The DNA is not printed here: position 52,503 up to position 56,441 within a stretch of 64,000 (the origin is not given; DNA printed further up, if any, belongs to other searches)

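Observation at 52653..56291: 1212-aa repeat protein with a SipW-type signal: predicted beta-solenoid tip or adhesin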

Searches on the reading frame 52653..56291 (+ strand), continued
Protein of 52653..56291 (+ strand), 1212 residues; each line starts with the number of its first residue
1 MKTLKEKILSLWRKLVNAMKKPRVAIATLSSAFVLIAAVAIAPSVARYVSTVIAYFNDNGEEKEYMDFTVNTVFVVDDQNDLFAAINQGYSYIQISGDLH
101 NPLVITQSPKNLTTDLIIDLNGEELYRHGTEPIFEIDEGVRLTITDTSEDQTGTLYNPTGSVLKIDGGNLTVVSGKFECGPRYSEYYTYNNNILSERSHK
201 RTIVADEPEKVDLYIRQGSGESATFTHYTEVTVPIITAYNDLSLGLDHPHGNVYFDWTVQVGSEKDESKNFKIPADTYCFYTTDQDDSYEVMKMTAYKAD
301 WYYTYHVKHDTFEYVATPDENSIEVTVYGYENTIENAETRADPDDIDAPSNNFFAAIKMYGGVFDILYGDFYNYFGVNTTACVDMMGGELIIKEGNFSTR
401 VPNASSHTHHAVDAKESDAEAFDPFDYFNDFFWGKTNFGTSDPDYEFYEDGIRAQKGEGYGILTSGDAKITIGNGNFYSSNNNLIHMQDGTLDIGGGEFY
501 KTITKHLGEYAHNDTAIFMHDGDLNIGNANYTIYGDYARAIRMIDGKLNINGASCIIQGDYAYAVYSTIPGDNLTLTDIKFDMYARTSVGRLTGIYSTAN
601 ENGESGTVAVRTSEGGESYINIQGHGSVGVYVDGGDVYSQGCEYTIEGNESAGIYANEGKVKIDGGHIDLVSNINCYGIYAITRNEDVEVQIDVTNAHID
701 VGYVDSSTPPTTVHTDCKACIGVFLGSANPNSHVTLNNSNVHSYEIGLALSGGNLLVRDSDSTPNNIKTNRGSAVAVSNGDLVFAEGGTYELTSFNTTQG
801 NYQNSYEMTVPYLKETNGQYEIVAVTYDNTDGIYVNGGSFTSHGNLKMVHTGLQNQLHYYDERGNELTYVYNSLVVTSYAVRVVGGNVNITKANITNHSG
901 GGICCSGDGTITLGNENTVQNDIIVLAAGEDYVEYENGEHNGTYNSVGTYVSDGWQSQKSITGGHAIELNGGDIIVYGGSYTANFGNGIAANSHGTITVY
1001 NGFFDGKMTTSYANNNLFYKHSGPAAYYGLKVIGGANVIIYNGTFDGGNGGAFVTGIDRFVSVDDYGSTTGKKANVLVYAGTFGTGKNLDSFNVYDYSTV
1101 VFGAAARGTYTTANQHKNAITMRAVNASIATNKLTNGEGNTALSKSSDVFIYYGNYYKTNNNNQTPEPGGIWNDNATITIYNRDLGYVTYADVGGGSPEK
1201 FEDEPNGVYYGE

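Call 36: fold_search(model_id=the predicted structure, library=pdb)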
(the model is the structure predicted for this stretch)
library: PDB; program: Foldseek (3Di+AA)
matches with E <= 10: 206; with E <= 0.001: 0
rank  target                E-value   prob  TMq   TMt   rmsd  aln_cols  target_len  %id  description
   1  7vul_A                7.1e-03  0.35  0.13  0.19  20.0       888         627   10  Structure of Klebsiella Phage P560 depolymerase (released 2022-11-16)
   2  7vul_B                1.6e-02  0.25  0.12  0.18  20.1       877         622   10  Structure of Klebsiella Phage P560 depolymerase (released 2022-11-16)
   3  9qe7                  1.7e-02  0.18  0.14  0.12  26.0      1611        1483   10  Membrane-distal part of extracellular domain of the Fap2 autotransporter adhesin from Fusobacterium nucleatum ATCC23726 (released 2025-07-30)
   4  7w1d_H                5.6e-02  0.28  0.12  0.19  20.4       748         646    9  Crystal structure of Klebsiella pneumoniae K1 capsule-specific polysaccharide lyase in a C2 crystal form (released 2022-05-18)
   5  7w1d_D                6.7e-02  0.13  0.11  0.15  24.0       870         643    9  Crystal structure of Klebsiella pneumoniae K1 capsule-specific polysaccharide lyase in a C2 crystal form (released 2022-05-18)
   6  7jw4_A                7.0e-02  0.08  0.08  0.12  23.1       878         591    8  Crystal structure of PdGH110B in complex with D-galactose (released 2020-11-04)
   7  8x8m_A                9.6e-02  0.13  0.13  0.17  22.3       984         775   10  Cryo-EM structure of a bacteriophage tail- spike protein against Klebsiella pneumoniae K64,ORF41(K64-ORF41) (released 2024-09-04)
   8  9beu_A                9.6e-02  0.09  0.09  0.13  19.3       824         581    7  Structure of GH110B in complex with a lambda-carrageenan oligosaccharide (released 2025-08-27)
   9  7w1c_A                1.0e-01  0.13  0.11  0.16  23.6       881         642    9  Crystal structure of Klebsiella pneumoniae K1 capsule-specific polysaccharide lyase in a P1 crystal form (released 2022-05-18)
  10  7xzd_B                1.1e-01  0.51  0.15  0.31  12.3       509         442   11  Mutant (F179A) of the N-terminal domain of fucoidan lyase FdlA (released 2022-09-28)
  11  7jwf_A                1.2e-01  0.06  0.08  0.13  22.9       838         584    8  Crystal structure of PdGH110B D344N in complex with alpha-(1,3)-galactobiose (released 2020-11-04)
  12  7jw4_B                1.5e-01  0.06  0.08  0.13  23.0       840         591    8  Crystal structure of PdGH110B in complex with D-galactose (released 2020-11-04)
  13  8yk1_A                1.6e-01  0.06  0.07  0.09  25.7       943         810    7  Blood group B alpha-1,3-galactosidase AgaBb from Bifidobacterium bifidum, construct 23-844 (released 2024-07-10)
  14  7akv_G                1.7e-01  0.30  0.13  0.29  15.6       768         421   10  The cryo-EM structure of the Vag8-C1 inhibitor complex (released 2021-06-16)
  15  7jwf_B                1.7e-01  0.06  0.08  0.12  22.5       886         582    7  Crystal structure of PdGH110B D344N in complex with alpha-(1,3)-galactobiose (released 2020-11-04)
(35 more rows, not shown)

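Call 47: search_solved_structures(query=A1, max_evalue=0.001, show_alignments=1)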
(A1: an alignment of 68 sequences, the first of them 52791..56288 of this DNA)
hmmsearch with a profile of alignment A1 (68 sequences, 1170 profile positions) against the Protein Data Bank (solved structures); distinct sequences matched with E-value up to 0.001: 1.
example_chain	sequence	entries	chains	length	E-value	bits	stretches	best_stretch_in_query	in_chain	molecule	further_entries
9qe7_A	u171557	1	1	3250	8e-07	30.7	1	468-731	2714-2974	Outer membrane autotransporter barrel domain protein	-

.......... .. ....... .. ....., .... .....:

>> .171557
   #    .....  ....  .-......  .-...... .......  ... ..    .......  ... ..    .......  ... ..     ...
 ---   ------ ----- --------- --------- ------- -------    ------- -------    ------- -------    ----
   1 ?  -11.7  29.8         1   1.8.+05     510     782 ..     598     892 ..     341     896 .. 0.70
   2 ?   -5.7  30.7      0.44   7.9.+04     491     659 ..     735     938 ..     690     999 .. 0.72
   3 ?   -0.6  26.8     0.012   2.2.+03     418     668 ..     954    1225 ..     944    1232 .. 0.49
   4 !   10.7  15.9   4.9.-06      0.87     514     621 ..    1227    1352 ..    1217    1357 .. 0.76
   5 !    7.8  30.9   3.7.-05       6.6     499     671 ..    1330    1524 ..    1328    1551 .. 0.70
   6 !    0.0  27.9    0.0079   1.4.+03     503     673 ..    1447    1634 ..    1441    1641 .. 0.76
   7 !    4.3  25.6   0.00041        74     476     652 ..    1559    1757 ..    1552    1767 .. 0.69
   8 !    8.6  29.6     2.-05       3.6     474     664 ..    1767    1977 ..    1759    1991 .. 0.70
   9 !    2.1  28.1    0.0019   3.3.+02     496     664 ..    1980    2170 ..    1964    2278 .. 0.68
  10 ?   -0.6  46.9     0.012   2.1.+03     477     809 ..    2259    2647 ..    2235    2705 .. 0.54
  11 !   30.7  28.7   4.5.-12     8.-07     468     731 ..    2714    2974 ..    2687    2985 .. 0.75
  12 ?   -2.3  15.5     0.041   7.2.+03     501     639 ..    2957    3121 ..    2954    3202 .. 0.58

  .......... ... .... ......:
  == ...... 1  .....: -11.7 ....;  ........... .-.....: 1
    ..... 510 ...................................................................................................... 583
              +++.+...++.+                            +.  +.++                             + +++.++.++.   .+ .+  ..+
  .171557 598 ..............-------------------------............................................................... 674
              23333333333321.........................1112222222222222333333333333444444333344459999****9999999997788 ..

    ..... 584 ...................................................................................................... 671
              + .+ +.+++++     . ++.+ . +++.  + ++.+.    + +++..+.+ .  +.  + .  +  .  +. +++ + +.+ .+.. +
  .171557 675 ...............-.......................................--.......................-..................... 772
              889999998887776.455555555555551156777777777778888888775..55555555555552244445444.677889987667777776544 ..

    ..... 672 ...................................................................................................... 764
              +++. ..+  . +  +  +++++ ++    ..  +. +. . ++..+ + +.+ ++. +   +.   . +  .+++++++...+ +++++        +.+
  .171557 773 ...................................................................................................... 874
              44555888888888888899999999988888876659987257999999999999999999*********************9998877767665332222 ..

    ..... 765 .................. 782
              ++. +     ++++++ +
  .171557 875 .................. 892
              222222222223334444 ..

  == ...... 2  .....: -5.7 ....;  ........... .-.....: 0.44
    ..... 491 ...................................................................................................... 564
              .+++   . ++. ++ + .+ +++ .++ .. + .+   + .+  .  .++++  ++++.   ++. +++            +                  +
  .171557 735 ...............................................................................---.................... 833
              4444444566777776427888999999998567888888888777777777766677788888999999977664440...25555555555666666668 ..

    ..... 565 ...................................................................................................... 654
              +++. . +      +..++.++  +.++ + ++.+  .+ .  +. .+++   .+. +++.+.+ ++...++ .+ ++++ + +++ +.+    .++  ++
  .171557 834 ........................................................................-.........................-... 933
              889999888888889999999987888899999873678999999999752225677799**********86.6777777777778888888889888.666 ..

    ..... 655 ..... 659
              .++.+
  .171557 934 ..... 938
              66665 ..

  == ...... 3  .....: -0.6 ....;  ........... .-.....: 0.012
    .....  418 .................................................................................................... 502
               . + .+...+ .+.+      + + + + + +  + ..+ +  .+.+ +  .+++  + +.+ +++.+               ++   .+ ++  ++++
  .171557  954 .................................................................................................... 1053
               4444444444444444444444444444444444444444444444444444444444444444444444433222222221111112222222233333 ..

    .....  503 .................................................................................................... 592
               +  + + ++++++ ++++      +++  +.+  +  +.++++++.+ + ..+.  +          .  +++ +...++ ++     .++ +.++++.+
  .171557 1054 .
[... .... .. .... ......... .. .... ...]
